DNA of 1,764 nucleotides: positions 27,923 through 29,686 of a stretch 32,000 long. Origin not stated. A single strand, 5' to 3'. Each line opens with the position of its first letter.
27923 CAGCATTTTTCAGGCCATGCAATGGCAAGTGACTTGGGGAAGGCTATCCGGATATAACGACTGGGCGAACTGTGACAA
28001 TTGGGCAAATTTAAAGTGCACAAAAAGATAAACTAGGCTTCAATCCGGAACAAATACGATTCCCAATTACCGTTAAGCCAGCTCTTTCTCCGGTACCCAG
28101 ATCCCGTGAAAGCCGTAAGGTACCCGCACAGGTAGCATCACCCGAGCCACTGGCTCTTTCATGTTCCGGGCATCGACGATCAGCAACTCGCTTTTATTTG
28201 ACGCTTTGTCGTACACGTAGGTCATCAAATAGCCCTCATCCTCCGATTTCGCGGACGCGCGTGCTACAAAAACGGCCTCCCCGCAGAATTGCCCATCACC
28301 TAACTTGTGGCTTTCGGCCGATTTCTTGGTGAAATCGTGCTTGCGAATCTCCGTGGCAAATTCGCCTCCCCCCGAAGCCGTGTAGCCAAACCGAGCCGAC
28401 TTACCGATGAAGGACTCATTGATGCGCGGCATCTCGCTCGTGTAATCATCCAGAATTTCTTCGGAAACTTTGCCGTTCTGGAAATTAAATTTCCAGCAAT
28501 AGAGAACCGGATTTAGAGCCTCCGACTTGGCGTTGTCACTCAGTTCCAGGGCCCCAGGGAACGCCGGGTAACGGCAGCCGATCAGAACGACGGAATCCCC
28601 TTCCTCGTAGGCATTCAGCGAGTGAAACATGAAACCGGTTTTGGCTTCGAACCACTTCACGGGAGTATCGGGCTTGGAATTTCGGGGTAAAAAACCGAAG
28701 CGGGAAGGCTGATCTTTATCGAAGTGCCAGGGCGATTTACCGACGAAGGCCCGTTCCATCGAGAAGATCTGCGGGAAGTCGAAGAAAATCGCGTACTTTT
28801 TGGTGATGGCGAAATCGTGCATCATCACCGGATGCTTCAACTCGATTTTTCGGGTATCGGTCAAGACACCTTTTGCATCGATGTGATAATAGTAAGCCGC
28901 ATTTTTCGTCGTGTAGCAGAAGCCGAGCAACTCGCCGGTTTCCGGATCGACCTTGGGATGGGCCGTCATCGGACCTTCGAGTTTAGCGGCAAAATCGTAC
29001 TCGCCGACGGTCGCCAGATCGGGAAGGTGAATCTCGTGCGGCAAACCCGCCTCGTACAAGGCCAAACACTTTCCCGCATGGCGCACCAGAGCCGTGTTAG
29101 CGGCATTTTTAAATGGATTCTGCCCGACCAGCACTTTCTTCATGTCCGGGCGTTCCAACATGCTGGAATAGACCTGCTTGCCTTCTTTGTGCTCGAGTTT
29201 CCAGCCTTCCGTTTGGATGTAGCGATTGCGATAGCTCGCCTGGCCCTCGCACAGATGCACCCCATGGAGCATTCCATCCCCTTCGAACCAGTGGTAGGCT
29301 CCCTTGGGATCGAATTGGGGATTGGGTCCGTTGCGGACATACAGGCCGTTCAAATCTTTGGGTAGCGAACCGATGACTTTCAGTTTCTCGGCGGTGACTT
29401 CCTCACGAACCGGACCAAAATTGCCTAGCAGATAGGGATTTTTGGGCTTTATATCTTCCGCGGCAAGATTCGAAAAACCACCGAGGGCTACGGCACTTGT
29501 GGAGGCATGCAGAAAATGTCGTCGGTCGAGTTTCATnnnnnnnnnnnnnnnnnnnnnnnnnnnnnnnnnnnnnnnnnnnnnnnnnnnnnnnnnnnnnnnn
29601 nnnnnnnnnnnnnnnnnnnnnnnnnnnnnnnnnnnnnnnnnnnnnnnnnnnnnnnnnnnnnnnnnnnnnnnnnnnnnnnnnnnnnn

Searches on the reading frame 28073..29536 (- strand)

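Call 41: search_protein_families(library=pfam, proteins=[window:28073-29536:-], max_evalue=0.01)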
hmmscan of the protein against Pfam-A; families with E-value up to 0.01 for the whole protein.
window:28073-29536:- (487 aa): 1 family
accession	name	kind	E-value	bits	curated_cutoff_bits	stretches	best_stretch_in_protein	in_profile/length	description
PF03055.21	RPE65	-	3.9e-140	468.5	27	1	40-482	1-469/469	Retinal pigment epithelial membrane protein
